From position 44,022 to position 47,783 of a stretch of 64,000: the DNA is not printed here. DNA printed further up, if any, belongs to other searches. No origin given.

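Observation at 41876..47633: Three-gene NuoE/NuoF/NuoG-like operon with a GltD module in place of a hydrogenase H-cluster, a Stn-type (Sporomusa-type Nfn) candidate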

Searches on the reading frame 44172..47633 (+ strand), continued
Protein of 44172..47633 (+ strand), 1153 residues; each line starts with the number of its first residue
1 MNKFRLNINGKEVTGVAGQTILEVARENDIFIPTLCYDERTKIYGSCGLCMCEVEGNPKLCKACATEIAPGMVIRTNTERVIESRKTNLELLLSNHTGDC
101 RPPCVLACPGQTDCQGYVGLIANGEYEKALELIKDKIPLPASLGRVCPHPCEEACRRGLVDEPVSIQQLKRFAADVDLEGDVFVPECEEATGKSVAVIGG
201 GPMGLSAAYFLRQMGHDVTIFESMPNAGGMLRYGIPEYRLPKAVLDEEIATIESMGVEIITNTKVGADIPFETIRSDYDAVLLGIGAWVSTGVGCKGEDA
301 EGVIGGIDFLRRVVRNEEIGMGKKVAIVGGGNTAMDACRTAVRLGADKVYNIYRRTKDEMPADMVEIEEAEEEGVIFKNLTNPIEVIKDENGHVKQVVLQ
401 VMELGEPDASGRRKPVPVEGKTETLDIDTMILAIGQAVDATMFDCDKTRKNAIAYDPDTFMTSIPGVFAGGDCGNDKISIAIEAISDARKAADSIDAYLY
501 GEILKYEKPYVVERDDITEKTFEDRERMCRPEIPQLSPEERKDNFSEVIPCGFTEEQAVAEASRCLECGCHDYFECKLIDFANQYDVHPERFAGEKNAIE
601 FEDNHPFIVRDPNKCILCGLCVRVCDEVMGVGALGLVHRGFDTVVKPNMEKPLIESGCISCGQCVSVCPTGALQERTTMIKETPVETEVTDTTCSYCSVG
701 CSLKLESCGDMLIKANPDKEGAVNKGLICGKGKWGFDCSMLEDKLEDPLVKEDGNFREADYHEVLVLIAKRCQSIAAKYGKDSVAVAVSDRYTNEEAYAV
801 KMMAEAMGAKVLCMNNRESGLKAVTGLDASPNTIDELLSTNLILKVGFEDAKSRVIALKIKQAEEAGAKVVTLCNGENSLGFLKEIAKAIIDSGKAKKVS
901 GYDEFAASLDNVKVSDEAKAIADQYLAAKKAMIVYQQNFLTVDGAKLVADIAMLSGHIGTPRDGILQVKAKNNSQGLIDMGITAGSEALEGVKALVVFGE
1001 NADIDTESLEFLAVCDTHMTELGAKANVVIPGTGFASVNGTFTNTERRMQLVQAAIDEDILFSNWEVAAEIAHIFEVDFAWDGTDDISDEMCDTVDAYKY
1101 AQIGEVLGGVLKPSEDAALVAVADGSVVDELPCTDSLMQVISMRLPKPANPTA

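Call 9: search_solved_structures(query=window:44172-47630:+, max_evalue=1e-10, show_alignments=1)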
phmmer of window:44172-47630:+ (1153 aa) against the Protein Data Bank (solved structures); distinct sequences matched with E-value up to 1e-10: 85 (the best 60 are shown).
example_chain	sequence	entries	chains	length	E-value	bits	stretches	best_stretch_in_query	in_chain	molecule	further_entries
9bov_A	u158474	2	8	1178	0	1071.6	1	3-1091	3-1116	Molybdopterin oxidoreductase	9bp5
8oh5_C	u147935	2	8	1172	0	1063.3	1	1-1060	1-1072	Formate dehydrogenase-O, major subunit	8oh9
9n5u_A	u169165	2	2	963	1.2e-202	679.1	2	5-510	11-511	NfnA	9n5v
4ylf_B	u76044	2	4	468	4.4e-91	309.6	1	103-505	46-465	Dihydropyrimidine dehydrogenase subunit A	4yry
5jca_L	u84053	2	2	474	3.6e-88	300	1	102-500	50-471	NADH-dependent Ferredoxin:NADP Oxidoreductase (NfnI) subunit alpha | NADH-dependent Ferredoxin:NADP Oxidoreductase subunit alpha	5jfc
5vj7_A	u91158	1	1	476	2.1e-77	264.3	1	102-499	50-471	Oxidoreductase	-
6tg9_A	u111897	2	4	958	1e-74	255.4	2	599-872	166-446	Formate dehydrogenase subunit alpha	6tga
9wxb_B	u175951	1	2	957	5.8e-73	249.6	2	591-872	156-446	Formate dehydrogenase alpha subunit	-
8rqz_C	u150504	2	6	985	2.1e-52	181.5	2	688-982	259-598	Probable oxidoreductase YjgC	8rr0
9gzq_A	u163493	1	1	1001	2.2e-52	181.5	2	688-982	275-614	Probable oxidoreductase YjgC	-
2vdc_G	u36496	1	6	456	9.6e-51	176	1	95-500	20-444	GLUTAMATE SYNTHASE [NADPH] SMALL CHAIN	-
6s6s_G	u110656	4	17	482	1.5e-50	175.4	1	96-500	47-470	Glutamate synthase [NADPH] small chain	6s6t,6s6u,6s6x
7mfm_I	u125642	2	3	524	1.7e-49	171.9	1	108-502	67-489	Glutamate synthase (NADPH) small chain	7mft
7t2r_A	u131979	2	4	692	6.1e-47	163.4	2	570-797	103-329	NiFe hydrogenase subunit A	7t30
8a6t_A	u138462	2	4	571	3.2e-46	161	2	565-679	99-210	Electron bifurcating hydrogenase subunit HydA1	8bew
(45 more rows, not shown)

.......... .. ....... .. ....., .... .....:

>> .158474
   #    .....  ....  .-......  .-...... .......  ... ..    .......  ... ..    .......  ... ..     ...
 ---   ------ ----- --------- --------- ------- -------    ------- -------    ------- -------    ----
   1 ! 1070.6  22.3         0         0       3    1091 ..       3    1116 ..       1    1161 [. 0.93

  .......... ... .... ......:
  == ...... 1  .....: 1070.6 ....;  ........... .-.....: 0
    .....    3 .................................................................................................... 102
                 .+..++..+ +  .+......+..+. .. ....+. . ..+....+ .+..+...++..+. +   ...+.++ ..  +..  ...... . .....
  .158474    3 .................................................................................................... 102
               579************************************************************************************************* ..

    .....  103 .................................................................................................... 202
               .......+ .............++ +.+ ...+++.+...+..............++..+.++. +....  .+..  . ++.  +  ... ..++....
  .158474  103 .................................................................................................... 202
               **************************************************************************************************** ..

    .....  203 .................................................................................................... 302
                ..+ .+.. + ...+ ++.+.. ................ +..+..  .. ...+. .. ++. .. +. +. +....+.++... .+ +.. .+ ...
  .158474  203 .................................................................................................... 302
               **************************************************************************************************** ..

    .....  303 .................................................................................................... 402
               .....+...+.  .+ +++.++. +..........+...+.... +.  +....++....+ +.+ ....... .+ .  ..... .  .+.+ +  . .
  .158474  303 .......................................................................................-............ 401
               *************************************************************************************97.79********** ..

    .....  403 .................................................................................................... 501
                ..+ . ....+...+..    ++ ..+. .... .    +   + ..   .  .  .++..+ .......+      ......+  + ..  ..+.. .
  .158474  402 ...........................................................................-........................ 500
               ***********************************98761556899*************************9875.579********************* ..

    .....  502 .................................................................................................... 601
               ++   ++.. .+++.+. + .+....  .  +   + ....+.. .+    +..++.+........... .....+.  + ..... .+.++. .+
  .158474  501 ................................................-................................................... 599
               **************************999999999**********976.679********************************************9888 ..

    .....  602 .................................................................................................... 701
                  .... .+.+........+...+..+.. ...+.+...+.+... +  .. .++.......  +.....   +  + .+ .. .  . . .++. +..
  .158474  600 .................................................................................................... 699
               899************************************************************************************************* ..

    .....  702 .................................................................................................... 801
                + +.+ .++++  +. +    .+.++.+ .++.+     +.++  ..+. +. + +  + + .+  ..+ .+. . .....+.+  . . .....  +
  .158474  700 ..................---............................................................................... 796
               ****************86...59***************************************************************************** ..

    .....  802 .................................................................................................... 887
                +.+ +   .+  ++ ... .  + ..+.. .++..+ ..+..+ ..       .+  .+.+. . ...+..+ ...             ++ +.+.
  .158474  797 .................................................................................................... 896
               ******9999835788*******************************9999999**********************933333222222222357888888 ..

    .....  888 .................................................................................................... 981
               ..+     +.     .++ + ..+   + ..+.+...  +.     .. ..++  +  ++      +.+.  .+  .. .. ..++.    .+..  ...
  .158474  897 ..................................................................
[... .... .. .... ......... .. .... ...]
